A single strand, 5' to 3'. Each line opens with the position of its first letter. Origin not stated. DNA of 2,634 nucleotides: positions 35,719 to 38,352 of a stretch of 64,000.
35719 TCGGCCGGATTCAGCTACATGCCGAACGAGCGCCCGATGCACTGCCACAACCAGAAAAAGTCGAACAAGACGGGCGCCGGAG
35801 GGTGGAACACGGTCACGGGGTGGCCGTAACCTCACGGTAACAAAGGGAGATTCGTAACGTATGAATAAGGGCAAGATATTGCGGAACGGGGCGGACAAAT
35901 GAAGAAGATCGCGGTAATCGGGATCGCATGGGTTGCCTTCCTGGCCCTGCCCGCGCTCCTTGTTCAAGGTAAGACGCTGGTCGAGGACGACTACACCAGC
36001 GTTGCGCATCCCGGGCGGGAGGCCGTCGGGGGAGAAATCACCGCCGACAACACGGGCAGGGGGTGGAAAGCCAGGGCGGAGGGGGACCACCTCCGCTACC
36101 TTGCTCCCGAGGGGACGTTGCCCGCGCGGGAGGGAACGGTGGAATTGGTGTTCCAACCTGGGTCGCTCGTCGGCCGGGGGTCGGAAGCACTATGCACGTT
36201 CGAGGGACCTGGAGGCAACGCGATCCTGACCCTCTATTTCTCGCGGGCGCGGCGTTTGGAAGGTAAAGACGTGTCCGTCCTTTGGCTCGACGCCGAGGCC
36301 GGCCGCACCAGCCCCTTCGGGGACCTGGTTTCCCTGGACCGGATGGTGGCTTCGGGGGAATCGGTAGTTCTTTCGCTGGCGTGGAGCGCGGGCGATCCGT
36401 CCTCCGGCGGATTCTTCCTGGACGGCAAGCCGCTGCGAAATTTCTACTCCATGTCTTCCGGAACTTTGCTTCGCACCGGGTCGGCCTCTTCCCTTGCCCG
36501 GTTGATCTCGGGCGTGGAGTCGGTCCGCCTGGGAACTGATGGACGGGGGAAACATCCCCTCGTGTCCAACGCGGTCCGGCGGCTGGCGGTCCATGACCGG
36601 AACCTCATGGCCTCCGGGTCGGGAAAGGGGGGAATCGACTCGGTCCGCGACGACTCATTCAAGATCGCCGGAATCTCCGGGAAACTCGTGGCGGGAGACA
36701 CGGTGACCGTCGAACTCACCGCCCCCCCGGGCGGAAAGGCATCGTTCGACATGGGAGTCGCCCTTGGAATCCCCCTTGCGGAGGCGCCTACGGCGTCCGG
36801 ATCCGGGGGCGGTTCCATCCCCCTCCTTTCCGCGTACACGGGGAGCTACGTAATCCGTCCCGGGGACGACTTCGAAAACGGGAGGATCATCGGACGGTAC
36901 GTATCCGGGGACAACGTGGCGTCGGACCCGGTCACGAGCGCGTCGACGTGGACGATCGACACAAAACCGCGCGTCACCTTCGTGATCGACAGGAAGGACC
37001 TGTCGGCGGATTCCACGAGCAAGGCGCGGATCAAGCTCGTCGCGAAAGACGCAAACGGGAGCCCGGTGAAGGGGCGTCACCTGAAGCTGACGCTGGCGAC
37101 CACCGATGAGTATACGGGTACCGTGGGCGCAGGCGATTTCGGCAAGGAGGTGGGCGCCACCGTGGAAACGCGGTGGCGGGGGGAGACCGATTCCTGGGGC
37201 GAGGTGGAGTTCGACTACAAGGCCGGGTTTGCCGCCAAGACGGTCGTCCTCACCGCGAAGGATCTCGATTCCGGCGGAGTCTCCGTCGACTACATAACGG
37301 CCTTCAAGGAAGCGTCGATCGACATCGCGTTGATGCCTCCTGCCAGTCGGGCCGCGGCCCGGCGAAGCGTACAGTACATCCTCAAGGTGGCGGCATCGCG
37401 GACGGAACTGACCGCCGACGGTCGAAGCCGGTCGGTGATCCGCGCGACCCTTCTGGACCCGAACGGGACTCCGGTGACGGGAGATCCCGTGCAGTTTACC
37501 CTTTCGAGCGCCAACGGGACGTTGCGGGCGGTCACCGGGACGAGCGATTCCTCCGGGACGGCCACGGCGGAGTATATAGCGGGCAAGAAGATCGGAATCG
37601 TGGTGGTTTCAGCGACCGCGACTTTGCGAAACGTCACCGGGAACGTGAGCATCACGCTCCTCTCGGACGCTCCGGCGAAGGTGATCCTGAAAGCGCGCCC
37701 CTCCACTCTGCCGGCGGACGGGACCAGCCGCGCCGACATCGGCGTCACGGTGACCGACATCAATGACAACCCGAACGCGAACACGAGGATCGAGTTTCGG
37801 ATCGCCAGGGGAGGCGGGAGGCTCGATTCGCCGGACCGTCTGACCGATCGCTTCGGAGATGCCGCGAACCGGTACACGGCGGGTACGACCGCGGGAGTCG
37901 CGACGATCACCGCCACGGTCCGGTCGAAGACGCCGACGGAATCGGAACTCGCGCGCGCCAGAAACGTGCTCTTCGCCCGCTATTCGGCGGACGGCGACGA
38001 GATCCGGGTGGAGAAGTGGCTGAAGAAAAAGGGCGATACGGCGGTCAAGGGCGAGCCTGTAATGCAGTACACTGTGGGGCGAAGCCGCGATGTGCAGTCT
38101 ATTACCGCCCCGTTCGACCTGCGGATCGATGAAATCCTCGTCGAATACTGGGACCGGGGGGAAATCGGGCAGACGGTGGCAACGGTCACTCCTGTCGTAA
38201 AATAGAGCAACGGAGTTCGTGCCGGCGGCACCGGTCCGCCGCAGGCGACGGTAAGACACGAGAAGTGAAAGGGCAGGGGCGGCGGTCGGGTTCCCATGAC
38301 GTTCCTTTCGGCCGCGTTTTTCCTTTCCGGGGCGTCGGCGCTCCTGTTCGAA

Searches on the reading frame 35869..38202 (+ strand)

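Call 13: search_protein_families(library=pfam, proteins=[window:35869-38202:+], max_evalue=0.01)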
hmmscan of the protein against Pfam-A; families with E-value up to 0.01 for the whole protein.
window:35869-38202:+ (778 aa): 4 families
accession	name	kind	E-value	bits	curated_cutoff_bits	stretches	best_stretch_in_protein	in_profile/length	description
PF02369.22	Big_1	-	3e-28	98.2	34.9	3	506-595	3-90/93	Bacterial Ig-like domain (group 1)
PF09134.16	Invasin_D3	-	1e-23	84.1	33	2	507-584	7-82/98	Invasin, domain 3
PF18565.7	Glyco_hydro2_C5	-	2.9e-09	37.1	32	1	505-562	1-59/103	Glycoside hydrolase family 2 C-terminal domain 5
PF17789.7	MG4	-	0.0037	17.9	24.7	0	524-569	18-60/95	Macroglobulin domain MG4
